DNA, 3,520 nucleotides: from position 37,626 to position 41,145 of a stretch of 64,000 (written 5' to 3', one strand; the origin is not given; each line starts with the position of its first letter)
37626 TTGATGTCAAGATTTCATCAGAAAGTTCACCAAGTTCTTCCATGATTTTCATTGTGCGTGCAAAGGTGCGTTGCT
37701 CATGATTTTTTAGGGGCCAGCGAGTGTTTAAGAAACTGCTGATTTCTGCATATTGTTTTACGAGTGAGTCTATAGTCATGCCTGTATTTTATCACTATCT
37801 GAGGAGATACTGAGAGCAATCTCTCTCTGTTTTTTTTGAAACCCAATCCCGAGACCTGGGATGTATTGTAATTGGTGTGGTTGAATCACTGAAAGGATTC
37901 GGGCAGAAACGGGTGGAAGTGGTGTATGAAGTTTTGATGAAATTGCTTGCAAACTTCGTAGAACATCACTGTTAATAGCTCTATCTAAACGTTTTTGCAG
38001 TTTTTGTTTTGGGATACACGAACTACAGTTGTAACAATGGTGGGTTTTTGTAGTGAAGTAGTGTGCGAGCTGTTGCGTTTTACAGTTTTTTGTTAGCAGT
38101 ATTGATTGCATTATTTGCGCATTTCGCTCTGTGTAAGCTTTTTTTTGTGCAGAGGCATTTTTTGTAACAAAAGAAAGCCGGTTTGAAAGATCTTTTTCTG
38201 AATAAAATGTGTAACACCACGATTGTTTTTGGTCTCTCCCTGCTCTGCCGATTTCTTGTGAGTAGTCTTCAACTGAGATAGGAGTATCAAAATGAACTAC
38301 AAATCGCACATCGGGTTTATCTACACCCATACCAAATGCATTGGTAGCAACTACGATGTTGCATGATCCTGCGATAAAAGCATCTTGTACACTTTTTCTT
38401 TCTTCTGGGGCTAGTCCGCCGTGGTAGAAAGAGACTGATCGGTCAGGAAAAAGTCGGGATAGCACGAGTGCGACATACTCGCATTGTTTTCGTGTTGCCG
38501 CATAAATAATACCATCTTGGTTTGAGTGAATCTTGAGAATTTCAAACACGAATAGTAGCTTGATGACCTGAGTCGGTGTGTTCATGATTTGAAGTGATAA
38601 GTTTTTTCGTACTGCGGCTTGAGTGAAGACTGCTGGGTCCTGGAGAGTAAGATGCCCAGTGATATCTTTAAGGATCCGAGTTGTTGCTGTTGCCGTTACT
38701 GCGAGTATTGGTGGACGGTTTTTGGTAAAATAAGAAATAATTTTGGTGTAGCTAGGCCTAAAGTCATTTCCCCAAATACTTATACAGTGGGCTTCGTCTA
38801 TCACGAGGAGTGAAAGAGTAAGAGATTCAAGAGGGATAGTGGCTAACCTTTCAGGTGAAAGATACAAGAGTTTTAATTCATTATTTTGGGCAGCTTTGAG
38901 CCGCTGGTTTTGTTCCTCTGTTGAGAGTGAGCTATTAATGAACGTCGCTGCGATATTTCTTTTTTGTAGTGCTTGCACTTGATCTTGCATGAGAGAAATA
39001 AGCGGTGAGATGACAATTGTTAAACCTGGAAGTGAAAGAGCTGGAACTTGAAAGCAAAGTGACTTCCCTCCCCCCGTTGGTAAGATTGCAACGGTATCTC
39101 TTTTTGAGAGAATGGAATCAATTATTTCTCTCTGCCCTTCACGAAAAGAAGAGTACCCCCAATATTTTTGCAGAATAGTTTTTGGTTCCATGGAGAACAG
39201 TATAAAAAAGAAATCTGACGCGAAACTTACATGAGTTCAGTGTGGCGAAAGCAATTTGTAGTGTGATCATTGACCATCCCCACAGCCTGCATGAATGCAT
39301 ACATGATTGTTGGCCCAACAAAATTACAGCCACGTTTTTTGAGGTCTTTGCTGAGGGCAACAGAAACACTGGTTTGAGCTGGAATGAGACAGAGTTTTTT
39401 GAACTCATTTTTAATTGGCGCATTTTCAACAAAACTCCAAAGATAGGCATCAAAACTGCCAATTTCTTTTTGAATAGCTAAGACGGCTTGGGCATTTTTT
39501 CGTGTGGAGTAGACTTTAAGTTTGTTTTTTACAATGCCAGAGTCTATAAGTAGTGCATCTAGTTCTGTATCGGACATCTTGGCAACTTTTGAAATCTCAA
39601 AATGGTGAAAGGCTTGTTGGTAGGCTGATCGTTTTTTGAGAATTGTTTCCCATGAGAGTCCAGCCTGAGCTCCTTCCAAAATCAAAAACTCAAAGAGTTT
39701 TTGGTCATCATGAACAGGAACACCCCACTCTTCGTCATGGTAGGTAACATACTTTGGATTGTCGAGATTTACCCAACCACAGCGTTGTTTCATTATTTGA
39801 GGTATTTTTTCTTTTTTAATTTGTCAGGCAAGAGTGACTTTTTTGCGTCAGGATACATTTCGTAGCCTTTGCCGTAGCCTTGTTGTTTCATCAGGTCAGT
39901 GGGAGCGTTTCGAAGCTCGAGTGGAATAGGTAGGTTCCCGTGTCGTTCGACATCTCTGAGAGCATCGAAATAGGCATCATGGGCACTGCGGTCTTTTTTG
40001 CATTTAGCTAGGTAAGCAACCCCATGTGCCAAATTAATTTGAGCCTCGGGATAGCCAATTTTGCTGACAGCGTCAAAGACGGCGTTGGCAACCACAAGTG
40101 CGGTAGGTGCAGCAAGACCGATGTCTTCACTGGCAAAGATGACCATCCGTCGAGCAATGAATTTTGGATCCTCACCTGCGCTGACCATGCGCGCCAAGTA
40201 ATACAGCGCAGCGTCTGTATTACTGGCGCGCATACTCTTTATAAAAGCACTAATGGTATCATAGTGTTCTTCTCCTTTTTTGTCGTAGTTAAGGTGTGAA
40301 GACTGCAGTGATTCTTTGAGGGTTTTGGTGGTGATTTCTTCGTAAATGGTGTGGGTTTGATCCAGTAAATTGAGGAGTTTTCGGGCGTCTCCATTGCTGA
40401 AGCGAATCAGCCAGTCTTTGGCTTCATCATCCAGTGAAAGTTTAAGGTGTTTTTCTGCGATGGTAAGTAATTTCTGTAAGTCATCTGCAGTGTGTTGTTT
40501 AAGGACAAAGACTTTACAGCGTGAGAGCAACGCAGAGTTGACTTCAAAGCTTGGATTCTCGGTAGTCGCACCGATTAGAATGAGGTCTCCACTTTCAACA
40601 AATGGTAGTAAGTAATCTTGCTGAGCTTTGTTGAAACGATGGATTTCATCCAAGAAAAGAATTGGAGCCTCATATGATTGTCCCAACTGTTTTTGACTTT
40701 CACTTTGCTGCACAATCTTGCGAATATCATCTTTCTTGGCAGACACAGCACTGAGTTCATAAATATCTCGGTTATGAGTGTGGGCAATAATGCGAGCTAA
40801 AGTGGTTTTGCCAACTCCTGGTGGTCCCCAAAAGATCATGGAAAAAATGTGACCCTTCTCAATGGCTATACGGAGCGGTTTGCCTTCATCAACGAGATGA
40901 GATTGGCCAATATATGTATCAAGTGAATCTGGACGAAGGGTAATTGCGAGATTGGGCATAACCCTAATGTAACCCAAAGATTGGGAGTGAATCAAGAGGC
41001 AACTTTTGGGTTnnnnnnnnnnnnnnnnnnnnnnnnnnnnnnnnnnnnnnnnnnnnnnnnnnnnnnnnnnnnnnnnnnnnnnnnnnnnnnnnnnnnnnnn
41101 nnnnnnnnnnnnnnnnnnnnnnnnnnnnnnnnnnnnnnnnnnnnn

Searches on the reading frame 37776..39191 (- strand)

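Call 17: search_protein_families(library=pfam, proteins=[window:37776-39191:-], max_evalue=0.001)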
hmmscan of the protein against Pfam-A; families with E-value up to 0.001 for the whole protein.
window:37776-39191:- (471 aa): 3 families
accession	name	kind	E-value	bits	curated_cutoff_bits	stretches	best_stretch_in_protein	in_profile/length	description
PF00270.35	DEAD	-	6e-30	104.6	26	1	18-175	2-165/167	DEAD/DEAH box helicase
PF00271.37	Helicase_C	-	2.9e-26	92.3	23.5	1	214-320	5-109/110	Helicase conserved C-terminal domain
PF16124.10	RecQ_Zn_bind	-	0.00033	21.8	25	1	334-392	3-65/66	RecQ zinc-binding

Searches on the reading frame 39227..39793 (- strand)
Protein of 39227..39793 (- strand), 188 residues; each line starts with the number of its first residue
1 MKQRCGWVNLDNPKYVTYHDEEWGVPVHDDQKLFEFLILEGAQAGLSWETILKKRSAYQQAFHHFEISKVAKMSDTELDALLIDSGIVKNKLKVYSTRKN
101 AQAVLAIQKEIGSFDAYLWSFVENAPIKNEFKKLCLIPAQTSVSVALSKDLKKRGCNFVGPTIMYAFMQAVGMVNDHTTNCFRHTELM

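Call 17: search_protein_families(library=pfam, proteins=[window:39227-39793:-], max_evalue=0.001)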
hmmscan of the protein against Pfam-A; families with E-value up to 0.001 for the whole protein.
window:39227-39793:- (188 aa): 1 family
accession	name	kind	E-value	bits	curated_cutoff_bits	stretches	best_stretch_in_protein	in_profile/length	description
PF03352.18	Adenine_glyco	-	2.9e-79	265.5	25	1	7-184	1-177/177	Methyladenine glycosylase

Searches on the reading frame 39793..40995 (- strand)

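Call 17: search_protein_families(library=pfam, proteins=[window:39793-40995:-], max_evalue=0.001)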
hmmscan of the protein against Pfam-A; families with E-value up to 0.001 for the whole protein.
window:39793-40995:- (400 aa): 15 families
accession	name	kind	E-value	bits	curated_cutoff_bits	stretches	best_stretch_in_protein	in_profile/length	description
PF12002.13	MgsA_C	-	1e-49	169.1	27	1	258-398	2-147/167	MgsA AAA+ ATPase C terminal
PF16193.11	AAA_assoc_2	-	2.1e-25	89.2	34.3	1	184-256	3-81/81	AAA C-terminal domain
PF00004.35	AAA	-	7.5e-18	65.7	21.2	1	53-164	1-127/131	ATPase family associated with various cellular activities (AAA)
PF05496.18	RuvB_N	-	1.6e-14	54.4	27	1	20-143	1-119/159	Holliday junction DNA helicase RuvB P-loop domain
PF07728.20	AAA_5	-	2.1e-07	31.5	22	1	53-142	2-99/139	AAA domain (dynein-related subfamily)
PF13173.12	AAA_14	-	4.3e-07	30.4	27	1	54-164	6-119/129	AAA domain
PF01078.27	Mg_chelatase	-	1.1e-05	25.3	20.3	0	40-85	14-61/207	Magnesium chelatase, subunit ChlI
PF00158.32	Sigma54_activat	-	1.3e-05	25.3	20.2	0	109-148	93-132/168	Sigma-54 interaction domain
PF20720.3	nSTAND3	-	1.5e-05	25.2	27.2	1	54-101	21-67/155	Novel STAND NTPase 3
PF07724.20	AAA_2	-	1.6e-05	25.4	27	1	50-138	3-104/166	AAA domain (Cdc48 subfamily)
PF13401.12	AAA_22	-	2.9e-05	24.8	27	0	53-101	8-61/130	AAA domain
PF13238.12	AAA_18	-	7.1e-05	23.7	29.4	1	56-181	4-93/128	AAA domain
PF00005.33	ABC_tran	-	0.00062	20.8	25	0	42-110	5-67/137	ABC transporter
PF13191.12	AAA_16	-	0.00064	20.7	32.6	0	56-80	30-55/167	AAA ATPase domain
PF14532.12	Sigma54_activ_2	-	0.00064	20.4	25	0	56-136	27-96/138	Sigma-54 interaction domain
